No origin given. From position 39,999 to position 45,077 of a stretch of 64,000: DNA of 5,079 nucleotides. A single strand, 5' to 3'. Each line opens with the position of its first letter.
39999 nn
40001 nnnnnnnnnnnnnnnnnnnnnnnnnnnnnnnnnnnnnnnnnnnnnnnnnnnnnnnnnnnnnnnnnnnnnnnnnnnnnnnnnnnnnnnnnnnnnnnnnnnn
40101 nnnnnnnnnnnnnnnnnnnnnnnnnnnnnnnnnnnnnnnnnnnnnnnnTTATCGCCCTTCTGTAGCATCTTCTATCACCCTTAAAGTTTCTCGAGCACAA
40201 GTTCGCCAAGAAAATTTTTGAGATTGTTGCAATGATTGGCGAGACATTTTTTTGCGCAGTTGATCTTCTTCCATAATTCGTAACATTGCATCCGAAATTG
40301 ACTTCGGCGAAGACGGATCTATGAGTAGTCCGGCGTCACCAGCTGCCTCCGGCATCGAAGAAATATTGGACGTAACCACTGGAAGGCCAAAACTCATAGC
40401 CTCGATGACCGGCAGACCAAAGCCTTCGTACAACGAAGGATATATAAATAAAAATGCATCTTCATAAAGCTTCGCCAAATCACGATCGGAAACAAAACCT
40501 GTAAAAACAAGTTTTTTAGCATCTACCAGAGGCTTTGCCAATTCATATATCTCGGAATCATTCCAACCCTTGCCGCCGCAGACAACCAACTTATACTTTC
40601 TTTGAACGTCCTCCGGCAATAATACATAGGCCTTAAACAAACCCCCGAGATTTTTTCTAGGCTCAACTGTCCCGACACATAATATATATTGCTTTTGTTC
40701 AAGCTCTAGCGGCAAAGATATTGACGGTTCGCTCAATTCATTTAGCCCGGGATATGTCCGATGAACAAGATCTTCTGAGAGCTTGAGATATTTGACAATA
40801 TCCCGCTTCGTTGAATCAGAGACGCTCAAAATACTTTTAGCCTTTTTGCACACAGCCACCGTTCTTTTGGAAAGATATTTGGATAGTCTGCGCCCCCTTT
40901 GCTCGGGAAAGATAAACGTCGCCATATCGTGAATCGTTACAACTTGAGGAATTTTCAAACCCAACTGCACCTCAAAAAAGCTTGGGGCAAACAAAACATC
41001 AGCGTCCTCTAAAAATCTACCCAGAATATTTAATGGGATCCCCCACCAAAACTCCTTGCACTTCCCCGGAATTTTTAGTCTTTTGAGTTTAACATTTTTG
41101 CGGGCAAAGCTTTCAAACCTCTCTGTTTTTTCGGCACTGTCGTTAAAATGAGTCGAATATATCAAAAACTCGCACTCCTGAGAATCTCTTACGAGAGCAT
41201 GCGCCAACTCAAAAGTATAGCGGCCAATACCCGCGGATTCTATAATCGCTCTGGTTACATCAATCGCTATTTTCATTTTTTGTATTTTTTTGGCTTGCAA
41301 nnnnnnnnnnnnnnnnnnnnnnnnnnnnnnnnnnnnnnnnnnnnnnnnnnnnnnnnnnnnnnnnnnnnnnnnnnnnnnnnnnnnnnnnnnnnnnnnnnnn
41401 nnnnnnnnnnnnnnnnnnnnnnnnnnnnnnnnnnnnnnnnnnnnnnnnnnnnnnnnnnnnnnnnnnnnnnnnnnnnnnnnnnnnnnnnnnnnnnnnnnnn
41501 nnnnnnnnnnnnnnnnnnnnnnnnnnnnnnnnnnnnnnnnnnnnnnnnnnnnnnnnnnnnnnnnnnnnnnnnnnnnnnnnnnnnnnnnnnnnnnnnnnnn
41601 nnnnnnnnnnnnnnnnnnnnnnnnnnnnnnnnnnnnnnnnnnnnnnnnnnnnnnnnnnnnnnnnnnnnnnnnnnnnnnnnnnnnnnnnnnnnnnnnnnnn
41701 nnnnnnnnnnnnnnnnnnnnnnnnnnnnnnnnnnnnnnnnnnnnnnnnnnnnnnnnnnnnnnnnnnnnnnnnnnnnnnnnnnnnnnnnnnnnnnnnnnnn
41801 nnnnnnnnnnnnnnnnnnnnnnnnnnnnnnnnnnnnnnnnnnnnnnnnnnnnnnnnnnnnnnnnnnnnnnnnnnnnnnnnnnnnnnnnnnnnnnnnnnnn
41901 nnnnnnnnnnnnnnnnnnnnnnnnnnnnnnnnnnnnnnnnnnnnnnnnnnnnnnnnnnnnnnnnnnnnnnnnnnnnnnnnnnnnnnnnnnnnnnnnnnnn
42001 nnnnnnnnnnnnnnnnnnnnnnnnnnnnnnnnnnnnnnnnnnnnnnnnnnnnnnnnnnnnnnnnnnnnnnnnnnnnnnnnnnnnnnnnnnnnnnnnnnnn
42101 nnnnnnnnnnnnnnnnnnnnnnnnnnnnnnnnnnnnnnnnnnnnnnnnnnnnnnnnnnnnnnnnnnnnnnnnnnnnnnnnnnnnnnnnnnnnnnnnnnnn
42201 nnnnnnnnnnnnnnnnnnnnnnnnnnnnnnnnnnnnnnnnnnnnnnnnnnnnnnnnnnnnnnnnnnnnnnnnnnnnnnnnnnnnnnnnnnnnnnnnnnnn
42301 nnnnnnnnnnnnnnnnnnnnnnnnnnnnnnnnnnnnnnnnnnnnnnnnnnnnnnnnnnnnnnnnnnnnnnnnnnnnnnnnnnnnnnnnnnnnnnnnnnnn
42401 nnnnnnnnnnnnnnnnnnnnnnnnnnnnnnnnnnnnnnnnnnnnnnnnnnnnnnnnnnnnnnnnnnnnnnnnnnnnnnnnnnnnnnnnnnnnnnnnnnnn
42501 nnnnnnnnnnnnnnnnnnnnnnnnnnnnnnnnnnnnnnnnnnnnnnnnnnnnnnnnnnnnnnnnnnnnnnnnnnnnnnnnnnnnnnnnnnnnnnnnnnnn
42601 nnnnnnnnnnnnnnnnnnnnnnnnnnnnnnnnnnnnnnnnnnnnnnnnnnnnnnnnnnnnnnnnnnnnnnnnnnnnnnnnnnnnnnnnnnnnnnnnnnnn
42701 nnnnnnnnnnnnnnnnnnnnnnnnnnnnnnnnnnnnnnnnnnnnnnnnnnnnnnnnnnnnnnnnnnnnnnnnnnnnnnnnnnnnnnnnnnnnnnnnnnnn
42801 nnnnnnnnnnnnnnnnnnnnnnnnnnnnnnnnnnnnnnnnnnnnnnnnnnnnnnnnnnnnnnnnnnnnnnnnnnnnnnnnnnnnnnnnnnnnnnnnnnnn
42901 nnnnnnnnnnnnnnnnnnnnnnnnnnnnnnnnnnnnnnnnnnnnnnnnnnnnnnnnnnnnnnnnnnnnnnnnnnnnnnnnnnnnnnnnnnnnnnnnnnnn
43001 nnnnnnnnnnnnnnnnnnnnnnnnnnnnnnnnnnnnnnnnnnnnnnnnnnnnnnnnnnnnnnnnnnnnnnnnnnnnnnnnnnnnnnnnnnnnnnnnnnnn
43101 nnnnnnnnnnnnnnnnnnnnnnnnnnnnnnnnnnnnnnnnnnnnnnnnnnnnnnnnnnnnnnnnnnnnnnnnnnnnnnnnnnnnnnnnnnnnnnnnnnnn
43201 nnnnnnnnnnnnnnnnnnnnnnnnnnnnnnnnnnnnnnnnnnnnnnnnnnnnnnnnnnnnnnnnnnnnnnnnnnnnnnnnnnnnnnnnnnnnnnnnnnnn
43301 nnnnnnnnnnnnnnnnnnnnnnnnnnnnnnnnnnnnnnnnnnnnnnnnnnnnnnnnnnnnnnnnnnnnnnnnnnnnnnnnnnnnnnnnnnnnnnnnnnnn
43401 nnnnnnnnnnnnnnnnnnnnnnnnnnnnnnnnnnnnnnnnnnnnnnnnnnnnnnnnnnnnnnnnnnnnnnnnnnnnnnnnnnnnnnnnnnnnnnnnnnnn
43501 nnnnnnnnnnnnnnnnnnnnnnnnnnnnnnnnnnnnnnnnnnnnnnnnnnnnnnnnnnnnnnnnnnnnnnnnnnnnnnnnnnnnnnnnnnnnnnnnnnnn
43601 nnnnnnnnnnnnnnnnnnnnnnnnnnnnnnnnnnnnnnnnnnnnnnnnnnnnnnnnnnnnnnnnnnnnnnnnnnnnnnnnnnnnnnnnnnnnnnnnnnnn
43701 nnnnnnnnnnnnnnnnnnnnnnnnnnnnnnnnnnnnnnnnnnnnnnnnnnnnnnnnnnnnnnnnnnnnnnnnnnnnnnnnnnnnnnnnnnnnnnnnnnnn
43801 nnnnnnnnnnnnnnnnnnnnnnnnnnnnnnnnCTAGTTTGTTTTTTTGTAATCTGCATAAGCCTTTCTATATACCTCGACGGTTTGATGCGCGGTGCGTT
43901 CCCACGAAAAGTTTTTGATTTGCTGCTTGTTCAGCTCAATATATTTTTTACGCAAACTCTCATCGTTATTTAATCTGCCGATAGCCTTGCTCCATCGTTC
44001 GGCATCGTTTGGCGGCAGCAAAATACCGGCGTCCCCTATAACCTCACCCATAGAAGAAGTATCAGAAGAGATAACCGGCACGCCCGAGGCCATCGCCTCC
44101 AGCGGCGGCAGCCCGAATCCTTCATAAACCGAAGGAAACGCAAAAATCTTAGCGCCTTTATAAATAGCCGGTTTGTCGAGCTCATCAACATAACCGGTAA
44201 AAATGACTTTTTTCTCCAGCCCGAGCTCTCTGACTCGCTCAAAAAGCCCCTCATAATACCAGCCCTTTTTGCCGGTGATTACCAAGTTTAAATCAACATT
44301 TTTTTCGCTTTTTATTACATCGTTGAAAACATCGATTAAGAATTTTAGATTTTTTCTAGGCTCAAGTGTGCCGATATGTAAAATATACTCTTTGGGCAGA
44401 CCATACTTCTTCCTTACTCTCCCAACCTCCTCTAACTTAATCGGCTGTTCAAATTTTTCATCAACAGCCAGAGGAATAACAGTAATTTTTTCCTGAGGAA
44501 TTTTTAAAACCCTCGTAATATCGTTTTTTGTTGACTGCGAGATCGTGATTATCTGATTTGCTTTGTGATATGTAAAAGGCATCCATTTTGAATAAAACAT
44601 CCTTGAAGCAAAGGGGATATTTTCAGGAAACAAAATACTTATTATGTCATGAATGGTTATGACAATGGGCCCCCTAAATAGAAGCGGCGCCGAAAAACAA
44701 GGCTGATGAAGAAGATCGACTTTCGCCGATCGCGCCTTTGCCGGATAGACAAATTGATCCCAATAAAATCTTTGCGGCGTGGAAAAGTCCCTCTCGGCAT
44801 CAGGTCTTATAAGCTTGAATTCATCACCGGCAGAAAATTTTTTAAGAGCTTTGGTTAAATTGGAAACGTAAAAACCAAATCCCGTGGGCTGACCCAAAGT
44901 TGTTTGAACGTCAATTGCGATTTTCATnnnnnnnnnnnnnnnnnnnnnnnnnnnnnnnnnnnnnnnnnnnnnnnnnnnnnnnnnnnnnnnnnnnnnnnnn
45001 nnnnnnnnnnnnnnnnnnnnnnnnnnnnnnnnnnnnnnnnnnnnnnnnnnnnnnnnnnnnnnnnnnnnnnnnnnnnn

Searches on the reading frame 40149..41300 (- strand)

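Call 11: search_protein_families(library=pfam, proteins=[window:40149-41300:-])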
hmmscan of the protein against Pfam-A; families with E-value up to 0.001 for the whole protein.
window:40149-41300:- (383 aa): 5 families
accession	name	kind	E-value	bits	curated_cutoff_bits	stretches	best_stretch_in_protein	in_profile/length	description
PF00534.26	Glycos_transf_1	-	1.1e-36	126.4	26.4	1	201-356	13-169/172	Glycosyl transferases group 1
PF13692.12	Glyco_trans_1_4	-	6.4e-30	104.7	27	1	204-344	2-141/142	Glycosyl transferases group 1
PF20706.3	GT4-conflict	-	4e-13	49.6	26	1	144-314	137-314/385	Family 4 Glycosyltransferase in conflict systems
PF13439.12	Glyco_transf_4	-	5.8e-13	49.6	28.5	1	24-187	3-167/170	Glycosyltransferase Family 4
PF13524.12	Glyco_trans_1_2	-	0.00075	19.9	25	0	239-370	17-140/144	Glycosyl transferase-like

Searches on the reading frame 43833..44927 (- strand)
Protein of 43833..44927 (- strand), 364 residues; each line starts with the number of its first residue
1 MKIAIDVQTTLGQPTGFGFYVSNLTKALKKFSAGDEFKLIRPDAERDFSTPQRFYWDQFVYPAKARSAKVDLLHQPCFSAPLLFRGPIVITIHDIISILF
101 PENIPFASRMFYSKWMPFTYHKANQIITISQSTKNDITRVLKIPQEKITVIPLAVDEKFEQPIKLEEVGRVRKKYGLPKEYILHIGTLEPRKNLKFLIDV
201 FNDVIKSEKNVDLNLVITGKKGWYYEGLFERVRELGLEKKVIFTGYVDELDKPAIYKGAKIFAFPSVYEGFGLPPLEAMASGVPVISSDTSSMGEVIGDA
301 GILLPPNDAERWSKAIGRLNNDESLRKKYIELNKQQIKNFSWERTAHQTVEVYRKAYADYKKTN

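Call 11: search_protein_families(library=pfam, proteins=[window:43833-44927:-])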
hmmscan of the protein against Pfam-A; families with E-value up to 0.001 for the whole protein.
window:43833-44927:- (364 aa): 6 families
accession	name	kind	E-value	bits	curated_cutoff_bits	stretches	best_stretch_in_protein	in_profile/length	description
PF00534.26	Glycos_transf_1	-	5.6e-39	133.9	26.4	1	173-335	7-171/172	Glycosyl transferases group 1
PF13692.12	Glyco_trans_1_4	-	1.7e-34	119.6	27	1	181-322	3-142/142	Glycosyl transferases group 1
PF13439.12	Glyco_transf_4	-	3.1e-13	50.5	28.5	1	48-157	51-168/170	Glycosyltransferase Family 4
PF20706.3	GT4-conflict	-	3.6e-13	49.7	26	1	180-347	198-383/385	Family 4 Glycosyltransferase in conflict systems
PF13579.12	Glyco_trans_4_4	-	1.4e-05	26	29.7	1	66-153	68-157/158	Glycosyl transferase 4-like domain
PF13524.12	Glyco_trans_1_2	-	3.1e-05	24.4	25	1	212-348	14-141/144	Glycosyl transferase-like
